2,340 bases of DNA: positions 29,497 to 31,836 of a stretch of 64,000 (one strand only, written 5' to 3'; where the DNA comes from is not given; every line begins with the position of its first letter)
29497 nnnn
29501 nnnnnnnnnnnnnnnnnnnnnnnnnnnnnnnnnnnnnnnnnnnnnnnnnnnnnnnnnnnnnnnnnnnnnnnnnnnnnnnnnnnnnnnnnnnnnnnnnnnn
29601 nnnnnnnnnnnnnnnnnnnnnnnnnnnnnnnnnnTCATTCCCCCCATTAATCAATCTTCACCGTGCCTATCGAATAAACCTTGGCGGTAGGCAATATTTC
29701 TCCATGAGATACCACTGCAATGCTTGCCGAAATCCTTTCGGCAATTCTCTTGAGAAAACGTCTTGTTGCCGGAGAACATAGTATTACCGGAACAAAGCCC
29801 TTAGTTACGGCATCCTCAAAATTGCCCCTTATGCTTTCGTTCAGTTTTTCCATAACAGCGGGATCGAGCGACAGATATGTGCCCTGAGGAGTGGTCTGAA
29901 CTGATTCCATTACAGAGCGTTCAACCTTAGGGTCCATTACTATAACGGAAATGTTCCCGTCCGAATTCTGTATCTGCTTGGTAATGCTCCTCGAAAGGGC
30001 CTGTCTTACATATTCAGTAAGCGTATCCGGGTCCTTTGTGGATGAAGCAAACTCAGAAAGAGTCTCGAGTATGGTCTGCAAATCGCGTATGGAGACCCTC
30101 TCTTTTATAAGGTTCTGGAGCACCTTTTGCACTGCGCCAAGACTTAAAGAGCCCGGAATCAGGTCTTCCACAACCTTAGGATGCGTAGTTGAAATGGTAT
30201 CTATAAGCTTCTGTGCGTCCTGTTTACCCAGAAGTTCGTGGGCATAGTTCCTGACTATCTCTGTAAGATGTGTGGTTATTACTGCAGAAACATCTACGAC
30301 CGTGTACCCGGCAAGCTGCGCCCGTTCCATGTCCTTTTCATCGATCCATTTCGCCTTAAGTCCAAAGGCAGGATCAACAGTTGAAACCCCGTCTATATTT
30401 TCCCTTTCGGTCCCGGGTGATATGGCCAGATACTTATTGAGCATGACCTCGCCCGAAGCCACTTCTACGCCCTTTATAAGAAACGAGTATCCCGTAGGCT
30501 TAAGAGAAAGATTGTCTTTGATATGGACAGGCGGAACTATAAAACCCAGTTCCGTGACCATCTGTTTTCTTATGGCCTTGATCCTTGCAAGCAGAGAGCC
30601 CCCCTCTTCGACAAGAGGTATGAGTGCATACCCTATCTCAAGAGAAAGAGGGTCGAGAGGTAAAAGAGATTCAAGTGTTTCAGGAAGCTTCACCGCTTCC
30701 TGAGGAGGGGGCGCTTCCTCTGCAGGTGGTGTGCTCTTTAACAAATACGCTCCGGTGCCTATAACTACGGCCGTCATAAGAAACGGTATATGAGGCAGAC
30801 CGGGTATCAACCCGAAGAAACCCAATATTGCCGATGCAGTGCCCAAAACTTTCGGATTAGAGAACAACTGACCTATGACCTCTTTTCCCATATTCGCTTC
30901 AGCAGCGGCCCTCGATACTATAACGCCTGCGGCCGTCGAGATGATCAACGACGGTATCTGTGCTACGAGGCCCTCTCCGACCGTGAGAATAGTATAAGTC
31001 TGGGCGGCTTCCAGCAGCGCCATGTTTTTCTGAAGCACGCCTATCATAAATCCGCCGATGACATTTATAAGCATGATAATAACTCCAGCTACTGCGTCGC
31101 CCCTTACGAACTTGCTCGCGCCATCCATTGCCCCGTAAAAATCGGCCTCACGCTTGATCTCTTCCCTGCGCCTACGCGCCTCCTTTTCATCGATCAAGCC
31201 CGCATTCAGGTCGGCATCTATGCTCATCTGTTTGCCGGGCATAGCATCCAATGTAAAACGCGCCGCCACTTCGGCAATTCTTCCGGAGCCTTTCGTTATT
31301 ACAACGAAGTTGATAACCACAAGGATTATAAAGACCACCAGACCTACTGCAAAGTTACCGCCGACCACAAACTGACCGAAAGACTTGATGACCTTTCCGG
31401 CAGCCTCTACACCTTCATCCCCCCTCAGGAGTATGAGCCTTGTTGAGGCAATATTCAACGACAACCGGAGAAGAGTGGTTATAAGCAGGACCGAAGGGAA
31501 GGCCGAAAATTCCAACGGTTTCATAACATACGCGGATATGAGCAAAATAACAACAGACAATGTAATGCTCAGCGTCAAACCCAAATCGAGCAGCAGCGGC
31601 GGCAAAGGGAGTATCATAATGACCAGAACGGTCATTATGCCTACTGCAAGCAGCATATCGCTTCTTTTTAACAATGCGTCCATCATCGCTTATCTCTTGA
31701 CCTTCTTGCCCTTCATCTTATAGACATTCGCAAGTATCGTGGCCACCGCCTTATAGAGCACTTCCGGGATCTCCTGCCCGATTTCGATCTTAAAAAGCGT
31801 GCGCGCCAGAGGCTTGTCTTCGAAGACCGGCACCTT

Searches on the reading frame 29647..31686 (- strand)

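Call 75: search_protein_families(library=pfam, proteins=[window:29647-31686:-], max_evalue=0.001)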
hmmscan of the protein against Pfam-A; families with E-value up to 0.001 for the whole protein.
window:29647-31686:- (679 aa): 1 family
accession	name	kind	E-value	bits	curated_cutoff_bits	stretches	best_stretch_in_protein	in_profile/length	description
PF00771.25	FHIPEP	-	9.8e-274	910.3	29.1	1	20-667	1-655/657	FHIPEP family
